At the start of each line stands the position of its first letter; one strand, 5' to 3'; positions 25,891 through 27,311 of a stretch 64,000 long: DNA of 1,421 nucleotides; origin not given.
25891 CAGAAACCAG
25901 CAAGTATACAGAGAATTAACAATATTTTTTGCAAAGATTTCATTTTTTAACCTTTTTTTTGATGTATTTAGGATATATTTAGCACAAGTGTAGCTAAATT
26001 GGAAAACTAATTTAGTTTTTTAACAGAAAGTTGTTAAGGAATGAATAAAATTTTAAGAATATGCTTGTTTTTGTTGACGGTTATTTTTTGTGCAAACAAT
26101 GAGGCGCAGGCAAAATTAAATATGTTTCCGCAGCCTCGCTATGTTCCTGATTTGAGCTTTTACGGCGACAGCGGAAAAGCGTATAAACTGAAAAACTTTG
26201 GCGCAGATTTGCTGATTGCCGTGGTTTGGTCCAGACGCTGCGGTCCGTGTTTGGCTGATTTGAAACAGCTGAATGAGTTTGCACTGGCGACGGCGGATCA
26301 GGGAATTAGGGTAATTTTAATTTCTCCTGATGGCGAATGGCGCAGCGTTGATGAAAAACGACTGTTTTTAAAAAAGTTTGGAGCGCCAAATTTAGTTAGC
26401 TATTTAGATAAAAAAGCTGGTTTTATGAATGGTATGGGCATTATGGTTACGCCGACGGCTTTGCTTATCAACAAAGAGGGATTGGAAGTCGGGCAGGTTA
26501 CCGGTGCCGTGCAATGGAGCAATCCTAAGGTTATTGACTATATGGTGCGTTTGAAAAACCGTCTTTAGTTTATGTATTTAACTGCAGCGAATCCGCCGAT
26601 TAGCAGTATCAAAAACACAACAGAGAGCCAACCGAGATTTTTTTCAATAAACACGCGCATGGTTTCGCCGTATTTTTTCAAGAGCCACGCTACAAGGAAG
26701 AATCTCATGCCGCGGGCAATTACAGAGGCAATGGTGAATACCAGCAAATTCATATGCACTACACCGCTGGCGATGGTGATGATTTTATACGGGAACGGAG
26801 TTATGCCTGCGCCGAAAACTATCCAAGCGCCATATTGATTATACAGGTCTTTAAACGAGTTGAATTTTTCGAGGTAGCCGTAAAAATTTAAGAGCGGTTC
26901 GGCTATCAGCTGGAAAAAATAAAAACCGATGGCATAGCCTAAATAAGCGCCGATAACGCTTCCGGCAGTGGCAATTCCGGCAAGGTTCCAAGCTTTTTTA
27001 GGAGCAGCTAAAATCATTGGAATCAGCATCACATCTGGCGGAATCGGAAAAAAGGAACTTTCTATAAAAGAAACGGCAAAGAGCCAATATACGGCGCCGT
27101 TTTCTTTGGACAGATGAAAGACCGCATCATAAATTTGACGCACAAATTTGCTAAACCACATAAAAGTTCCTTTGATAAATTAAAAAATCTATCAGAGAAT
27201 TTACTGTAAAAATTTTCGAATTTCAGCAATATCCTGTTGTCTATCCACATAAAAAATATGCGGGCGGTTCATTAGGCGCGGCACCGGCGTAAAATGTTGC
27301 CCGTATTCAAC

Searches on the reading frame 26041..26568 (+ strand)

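Call 44: search_protein_families(library=pfam, proteins=[window:26041-26568:+], max_evalue=0.001)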
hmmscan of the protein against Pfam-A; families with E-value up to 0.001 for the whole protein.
window:26041-26568:+ (175 aa): 3 families
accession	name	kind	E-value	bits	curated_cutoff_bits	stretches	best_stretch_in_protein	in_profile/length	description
PF08534.16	Redoxin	-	1.4e-07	31.8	26.6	1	35-148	6-127/148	Redoxin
PF13905.12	Thioredoxin_8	-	1.9e-05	25.3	27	1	58-147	4-92/94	Thioredoxin-like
PF00578.27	AhpC-TSA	-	2.4e-05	24.7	26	1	35-147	5-119/124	AhpC/TSA family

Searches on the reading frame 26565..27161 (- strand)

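Call 44: search_protein_families(library=pfam, proteins=[window:26565-27161:-], max_evalue=0.001)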
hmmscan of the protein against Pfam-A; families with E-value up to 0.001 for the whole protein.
window:26565-27161:- (198 aa): 1 family
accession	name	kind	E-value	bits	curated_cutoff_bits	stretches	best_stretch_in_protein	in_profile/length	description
PF09335.16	VTT_dom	-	8e-12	46.2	33.9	1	40-159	1-119/123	VTT domain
